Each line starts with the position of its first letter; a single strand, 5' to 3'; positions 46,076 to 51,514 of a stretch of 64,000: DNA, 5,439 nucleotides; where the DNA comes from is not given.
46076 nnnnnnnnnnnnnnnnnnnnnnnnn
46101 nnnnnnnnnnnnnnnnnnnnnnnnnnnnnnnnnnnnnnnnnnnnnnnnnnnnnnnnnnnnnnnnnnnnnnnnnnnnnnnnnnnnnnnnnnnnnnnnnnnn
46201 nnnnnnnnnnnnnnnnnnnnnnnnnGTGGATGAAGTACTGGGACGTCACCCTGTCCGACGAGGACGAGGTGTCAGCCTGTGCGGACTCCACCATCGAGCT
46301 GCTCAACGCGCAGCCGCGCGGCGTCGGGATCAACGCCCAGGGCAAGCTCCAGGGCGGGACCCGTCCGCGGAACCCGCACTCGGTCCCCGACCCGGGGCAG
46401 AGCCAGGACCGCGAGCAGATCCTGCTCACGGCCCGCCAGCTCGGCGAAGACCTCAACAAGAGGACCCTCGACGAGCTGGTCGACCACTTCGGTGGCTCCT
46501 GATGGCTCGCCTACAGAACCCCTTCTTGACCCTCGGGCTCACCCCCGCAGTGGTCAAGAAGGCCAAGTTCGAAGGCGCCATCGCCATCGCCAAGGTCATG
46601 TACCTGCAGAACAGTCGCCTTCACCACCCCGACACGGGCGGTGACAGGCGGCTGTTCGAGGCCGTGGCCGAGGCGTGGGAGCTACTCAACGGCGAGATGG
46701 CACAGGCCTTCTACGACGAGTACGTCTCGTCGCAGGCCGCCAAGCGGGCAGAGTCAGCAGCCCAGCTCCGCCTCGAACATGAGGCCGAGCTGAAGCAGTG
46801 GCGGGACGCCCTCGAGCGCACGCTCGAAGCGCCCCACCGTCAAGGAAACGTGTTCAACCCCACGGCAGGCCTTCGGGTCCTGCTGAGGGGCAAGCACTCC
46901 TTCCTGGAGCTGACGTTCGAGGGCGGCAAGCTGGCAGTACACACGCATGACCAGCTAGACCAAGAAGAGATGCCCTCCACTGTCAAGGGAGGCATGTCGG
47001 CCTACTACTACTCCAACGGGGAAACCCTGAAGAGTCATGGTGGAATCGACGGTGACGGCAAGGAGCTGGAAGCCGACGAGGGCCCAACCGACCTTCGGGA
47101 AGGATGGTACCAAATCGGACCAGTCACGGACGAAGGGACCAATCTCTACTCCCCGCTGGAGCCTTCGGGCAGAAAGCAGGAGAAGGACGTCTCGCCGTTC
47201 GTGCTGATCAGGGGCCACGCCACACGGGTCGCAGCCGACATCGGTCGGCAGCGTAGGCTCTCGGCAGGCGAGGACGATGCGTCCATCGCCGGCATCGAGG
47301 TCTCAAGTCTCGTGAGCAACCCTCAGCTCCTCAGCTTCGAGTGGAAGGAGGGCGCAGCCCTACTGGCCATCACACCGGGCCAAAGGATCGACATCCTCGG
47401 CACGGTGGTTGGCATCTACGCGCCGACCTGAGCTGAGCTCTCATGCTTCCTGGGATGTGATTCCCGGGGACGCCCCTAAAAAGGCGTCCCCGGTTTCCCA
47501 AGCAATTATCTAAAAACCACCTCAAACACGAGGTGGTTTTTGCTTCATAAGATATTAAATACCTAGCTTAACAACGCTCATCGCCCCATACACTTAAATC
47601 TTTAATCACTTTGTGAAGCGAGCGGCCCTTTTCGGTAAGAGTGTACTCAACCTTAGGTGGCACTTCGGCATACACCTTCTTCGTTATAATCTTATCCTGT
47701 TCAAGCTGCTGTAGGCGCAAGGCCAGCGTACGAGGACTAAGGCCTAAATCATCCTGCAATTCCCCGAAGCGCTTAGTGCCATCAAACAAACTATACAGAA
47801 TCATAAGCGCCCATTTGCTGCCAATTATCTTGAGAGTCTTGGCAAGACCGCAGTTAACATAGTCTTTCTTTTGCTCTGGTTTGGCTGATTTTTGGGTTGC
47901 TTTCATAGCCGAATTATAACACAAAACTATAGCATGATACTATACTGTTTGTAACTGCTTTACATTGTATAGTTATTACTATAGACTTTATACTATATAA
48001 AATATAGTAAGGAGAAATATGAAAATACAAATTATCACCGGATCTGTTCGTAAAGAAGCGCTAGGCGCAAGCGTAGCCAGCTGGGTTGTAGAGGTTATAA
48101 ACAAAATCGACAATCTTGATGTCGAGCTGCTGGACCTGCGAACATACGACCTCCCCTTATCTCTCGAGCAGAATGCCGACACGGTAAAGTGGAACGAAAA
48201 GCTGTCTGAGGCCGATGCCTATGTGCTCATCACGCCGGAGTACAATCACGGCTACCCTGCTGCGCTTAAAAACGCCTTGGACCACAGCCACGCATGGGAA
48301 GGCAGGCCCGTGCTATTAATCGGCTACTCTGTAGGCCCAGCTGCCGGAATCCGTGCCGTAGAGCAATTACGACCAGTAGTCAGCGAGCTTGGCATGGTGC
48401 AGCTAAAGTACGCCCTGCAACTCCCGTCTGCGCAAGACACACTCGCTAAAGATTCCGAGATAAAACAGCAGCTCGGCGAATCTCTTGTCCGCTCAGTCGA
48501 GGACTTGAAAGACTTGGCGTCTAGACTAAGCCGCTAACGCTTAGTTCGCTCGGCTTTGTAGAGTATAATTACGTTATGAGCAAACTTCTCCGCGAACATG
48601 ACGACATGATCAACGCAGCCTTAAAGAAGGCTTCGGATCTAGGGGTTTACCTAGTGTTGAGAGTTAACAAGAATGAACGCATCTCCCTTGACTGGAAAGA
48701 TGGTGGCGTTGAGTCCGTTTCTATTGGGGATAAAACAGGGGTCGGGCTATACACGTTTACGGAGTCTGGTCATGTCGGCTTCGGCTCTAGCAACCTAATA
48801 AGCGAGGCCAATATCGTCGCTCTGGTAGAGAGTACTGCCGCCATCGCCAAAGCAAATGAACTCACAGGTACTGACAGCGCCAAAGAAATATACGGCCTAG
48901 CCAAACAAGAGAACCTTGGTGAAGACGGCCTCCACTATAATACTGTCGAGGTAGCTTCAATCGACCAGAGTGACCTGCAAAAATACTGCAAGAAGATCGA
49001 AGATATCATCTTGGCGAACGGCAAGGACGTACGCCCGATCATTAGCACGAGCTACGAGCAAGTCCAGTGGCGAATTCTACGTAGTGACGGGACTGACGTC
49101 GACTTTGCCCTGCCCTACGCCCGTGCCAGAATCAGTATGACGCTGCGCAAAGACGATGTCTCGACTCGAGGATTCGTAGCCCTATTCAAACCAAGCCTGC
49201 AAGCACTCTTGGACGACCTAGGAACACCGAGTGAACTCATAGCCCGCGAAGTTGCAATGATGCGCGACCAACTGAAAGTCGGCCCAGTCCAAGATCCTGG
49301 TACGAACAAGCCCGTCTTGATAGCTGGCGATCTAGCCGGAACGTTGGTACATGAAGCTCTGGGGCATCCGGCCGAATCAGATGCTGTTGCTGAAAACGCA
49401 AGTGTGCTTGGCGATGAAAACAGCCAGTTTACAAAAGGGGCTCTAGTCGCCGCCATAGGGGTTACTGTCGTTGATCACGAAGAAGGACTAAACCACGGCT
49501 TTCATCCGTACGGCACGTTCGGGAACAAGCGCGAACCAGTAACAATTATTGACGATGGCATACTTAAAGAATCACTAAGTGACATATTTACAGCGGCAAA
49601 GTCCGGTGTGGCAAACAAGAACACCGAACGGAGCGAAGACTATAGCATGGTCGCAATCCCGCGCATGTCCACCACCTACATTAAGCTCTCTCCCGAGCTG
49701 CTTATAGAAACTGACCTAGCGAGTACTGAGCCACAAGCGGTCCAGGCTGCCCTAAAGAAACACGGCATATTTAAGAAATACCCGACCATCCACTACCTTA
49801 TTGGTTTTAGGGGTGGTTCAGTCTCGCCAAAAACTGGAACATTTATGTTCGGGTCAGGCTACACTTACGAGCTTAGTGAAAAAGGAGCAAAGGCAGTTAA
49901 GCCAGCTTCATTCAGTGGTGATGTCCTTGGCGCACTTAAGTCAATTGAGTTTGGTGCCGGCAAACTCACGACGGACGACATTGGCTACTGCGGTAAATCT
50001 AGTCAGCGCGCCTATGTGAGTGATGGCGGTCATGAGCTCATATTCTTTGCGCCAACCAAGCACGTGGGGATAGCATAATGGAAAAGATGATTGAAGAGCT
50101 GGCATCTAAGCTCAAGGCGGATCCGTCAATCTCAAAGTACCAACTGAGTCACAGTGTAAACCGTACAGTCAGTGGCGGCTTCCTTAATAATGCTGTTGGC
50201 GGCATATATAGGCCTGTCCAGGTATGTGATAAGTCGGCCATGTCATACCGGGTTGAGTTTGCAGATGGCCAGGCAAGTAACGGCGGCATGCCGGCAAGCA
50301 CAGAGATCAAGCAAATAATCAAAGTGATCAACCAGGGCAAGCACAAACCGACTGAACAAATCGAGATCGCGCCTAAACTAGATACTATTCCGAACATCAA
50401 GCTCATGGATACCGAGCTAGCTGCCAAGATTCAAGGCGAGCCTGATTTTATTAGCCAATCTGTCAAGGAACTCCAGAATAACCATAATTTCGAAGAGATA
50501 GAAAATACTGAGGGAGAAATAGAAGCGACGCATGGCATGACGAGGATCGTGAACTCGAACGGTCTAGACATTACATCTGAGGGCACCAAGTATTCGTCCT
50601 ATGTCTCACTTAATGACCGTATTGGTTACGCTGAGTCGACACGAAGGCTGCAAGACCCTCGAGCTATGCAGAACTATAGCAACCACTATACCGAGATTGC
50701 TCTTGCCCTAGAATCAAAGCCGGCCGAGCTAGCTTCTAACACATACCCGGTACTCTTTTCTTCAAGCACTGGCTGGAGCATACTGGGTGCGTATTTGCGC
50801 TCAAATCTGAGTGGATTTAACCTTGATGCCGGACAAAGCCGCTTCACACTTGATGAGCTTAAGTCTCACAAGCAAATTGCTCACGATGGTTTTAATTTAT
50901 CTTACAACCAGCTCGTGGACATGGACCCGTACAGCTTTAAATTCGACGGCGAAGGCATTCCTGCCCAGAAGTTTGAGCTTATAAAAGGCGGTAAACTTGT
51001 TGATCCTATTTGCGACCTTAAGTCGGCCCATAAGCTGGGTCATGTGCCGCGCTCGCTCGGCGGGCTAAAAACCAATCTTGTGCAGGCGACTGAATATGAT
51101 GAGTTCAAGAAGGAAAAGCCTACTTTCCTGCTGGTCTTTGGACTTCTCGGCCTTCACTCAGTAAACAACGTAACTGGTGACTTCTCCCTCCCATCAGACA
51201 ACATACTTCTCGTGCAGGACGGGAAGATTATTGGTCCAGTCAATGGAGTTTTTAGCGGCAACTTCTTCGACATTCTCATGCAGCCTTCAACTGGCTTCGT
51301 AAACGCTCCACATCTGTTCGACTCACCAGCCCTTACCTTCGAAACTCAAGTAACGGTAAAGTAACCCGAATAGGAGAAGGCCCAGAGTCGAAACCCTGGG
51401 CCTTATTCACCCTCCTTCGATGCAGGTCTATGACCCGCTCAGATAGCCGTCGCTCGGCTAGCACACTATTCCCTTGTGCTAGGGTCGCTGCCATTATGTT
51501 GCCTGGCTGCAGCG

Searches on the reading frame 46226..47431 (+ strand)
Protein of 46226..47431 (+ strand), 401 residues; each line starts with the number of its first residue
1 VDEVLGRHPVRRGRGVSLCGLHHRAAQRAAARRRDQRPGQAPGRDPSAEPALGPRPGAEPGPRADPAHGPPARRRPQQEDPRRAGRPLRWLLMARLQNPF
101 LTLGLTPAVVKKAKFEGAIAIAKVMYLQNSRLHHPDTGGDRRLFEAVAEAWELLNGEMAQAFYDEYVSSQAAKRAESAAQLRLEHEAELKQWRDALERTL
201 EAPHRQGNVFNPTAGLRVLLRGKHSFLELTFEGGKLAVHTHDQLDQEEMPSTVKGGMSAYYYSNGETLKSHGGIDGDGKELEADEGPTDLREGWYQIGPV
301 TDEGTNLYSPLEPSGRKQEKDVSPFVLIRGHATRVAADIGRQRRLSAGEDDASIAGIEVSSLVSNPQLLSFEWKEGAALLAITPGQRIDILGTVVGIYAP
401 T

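Call 45: search_protein_families(library=pfam, proteins=[window:46226-47431:+], max_evalue=1)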
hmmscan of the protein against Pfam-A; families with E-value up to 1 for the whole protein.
window:46226-47431:+ (401 aa): 2 families
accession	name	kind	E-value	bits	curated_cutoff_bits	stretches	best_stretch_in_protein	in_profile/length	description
PF00226.36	DnaJ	-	0.031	14.8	27.8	1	125-164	20-63/63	DnaJ domain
PF09731.14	Mitofilin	-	0.14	11.4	27.4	1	110-202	278-366/614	Mitochondrial inner membrane protein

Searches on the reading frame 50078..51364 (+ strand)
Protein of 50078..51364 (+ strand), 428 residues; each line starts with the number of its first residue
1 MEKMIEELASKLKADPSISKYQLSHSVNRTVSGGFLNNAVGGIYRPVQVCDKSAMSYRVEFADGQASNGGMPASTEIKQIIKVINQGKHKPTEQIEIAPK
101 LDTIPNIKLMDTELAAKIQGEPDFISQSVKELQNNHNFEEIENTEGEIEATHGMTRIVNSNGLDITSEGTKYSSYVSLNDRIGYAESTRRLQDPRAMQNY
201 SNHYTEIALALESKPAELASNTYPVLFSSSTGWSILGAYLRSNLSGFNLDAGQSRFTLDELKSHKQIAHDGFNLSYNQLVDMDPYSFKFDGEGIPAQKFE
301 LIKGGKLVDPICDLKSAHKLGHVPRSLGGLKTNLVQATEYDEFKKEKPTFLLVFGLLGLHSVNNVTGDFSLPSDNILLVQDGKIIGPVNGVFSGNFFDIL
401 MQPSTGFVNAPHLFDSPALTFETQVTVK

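Call 14: find_encoding_contigs(protein=window:50078-51364:+, flank=10000, max_places=10)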
Protein window:50078-51364:+ (428 aa): 1 contig read that carries it; 1 place shown.
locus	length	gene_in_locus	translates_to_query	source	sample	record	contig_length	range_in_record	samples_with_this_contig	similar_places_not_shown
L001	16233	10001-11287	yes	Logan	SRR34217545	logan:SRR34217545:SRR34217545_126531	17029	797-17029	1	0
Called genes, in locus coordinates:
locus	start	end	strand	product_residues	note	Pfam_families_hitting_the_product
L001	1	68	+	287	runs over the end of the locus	?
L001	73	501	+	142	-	PF00583:Acetyltransf_1, PF13673:Acetyltransf_10, PF13508:Acetyltransf_7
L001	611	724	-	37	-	-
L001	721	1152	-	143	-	-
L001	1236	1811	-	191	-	PF00293:NUDIX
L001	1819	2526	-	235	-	PF08713:DNA_alkylation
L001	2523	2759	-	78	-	PF09834:DUF2061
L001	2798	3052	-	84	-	-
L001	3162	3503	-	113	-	PF23636:DUF7144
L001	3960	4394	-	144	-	PF18936:DUF5684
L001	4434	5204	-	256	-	PF18761:Heliorhodopsin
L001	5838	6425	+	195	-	-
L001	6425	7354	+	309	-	-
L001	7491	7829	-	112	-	PF01638:HxlR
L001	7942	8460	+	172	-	PF02525:Flavodoxin_2, PF03358:FMN_red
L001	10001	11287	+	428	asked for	PF19289:PmbA_TldD_3rd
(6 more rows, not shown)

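Call 16: find_related_loci(query=window:50078-51364:+, collection=genome_contigs, flank=10000)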
Query window:50078-51364:+ (428 aa) in genome_contigs; peptide patterns used: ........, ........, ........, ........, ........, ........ (x = any residue, [..] = any of these).
81 stretches matched a pattern; 1 encode a relative of the query (tblastn E <= 1e-3); 1 distinct loci.
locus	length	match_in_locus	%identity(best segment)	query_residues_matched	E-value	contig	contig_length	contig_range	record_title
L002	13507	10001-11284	99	1-428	0e+0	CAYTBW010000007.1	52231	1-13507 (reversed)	MAG TPA_asm: uncultured Candidatus Saccharibacteria bacterium isolate SRP285395_co2_395 genome assembly, contig: NODE_89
